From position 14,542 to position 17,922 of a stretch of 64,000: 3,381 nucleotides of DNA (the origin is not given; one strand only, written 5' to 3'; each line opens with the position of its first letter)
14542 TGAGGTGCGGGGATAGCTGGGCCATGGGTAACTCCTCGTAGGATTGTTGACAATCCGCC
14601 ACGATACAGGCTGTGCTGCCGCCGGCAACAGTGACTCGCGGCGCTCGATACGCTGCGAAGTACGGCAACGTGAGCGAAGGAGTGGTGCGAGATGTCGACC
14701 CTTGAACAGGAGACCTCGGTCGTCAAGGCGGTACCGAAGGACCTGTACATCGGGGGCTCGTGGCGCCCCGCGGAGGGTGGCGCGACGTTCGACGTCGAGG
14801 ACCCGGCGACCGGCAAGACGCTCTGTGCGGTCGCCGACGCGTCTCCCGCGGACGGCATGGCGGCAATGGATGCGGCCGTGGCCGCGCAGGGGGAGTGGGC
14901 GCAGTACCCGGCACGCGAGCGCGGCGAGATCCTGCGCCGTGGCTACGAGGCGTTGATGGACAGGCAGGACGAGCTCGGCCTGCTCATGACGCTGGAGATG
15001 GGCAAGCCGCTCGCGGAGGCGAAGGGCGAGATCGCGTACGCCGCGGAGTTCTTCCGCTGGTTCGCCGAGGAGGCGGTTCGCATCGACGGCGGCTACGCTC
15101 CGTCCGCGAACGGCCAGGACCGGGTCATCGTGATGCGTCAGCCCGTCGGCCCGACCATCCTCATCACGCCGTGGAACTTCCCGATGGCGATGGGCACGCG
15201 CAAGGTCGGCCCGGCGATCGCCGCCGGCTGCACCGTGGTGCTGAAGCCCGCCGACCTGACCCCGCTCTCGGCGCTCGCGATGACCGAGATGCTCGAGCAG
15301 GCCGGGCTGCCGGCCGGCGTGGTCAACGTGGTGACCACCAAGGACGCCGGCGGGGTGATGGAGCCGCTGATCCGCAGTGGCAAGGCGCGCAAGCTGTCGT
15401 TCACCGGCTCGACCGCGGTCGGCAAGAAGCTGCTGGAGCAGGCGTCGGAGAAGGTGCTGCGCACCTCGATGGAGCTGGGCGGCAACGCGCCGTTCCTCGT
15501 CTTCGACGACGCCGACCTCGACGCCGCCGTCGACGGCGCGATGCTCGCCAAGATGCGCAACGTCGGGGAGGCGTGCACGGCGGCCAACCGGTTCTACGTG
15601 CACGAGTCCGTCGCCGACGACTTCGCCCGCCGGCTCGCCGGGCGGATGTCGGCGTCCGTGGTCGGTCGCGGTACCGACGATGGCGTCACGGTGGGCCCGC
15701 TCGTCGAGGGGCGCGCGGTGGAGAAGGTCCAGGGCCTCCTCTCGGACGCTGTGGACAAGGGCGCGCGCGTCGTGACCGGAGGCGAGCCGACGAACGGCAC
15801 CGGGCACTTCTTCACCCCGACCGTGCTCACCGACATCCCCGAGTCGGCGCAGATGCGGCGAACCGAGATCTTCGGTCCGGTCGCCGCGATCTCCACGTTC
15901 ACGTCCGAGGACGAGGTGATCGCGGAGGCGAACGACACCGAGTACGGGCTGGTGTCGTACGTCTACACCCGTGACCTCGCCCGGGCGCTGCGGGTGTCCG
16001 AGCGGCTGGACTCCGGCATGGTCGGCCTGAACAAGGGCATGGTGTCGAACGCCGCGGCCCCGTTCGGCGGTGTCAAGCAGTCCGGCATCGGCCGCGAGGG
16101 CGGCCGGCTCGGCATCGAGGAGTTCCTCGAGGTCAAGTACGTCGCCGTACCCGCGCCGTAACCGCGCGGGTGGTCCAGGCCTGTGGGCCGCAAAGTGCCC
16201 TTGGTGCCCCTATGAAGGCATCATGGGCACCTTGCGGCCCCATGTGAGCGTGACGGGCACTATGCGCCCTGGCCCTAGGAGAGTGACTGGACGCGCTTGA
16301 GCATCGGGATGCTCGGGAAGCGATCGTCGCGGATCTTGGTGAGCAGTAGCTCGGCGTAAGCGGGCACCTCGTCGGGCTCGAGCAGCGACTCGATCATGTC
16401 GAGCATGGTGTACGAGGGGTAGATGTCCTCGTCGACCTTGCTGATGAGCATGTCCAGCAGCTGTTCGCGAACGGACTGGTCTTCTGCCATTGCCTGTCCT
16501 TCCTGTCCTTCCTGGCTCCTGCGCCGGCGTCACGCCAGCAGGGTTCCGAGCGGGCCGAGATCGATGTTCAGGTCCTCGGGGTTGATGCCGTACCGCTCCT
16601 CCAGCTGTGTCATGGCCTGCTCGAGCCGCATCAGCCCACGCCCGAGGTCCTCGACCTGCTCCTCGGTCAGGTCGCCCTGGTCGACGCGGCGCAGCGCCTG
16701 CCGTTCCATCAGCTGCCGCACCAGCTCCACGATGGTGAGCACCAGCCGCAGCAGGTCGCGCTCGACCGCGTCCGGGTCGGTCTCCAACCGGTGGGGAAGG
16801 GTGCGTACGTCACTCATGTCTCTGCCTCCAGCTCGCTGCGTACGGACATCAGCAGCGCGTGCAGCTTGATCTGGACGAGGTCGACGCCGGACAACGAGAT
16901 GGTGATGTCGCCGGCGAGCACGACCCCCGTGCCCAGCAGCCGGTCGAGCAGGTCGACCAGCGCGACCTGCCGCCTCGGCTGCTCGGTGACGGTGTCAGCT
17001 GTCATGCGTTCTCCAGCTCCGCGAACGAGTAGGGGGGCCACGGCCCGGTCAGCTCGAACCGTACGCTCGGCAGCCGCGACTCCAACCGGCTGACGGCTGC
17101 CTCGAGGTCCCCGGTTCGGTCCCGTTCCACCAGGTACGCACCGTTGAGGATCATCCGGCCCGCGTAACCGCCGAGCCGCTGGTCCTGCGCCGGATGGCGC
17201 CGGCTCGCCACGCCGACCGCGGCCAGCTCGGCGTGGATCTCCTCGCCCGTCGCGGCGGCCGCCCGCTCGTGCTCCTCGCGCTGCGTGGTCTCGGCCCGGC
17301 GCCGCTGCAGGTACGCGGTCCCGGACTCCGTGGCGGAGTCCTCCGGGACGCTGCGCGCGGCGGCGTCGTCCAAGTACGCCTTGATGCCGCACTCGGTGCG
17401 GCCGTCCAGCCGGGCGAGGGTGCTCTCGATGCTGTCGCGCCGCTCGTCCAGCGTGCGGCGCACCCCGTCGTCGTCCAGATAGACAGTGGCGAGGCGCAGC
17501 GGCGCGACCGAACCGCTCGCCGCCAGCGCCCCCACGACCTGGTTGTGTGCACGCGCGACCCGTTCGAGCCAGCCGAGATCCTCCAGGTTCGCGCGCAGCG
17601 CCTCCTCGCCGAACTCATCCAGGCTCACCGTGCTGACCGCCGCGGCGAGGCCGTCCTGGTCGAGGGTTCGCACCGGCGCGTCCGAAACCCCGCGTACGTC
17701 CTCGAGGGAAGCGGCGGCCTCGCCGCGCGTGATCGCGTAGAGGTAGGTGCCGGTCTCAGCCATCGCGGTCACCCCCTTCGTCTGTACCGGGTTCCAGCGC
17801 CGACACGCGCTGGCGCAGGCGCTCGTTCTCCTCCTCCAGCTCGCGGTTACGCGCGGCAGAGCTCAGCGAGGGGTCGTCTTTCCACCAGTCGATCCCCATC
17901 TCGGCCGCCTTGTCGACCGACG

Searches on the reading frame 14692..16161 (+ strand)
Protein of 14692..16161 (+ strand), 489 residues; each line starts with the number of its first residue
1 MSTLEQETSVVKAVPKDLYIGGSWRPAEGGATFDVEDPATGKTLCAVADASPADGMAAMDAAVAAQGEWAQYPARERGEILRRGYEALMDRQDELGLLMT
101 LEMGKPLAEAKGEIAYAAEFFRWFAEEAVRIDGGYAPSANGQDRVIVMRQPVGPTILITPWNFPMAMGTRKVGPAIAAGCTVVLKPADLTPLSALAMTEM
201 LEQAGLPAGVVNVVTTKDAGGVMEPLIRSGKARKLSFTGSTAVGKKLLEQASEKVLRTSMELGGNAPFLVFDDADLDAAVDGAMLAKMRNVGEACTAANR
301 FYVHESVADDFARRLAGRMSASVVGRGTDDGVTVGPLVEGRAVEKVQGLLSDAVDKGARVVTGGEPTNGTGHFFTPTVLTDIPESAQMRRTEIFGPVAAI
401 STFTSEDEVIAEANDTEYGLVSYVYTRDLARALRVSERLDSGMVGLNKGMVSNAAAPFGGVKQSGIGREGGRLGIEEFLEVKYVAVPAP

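Call 52: search_protein_families(library=pfam, proteins=[window:14692-16161:+], max_evalue=0.001)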
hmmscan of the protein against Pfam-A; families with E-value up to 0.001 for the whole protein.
window:14692-16161:+ (489 aa): 1 family
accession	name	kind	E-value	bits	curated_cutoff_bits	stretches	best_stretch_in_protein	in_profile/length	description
PF00171.27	Aldedh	-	3.3e-161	537.3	23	1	24-484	1-461/461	Aldehyde dehydrogenase family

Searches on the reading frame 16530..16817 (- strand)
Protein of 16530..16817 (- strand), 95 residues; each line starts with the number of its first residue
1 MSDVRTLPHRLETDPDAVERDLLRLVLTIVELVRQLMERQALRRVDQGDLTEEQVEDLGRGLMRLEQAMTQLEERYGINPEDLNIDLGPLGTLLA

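Call 52: search_protein_families(library=pfam, proteins=[window:16530-16817:-], max_evalue=0.001)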
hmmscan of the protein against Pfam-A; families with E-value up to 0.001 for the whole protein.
window:16530-16817:- (95 aa): 1 family
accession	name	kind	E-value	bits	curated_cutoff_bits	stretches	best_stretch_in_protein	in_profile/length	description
PF05121.17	GvpK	-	2.4e-35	120.9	25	1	10-94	1-85/85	Gas vesicle protein K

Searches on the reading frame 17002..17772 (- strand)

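Call 52: search_protein_families(library=pfam, proteins=[window:17002-17772:-], max_evalue=0.001)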
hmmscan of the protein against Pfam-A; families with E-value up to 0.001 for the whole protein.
window:17002-17772:- (256 aa): 1 family
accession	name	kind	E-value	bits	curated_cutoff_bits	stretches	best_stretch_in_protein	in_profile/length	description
PF06386.16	GvpL_GvpF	-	1.7e-62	212.1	23.6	1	8-251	1-244/245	Gas vesicle synthesis protein GvpL/GvpF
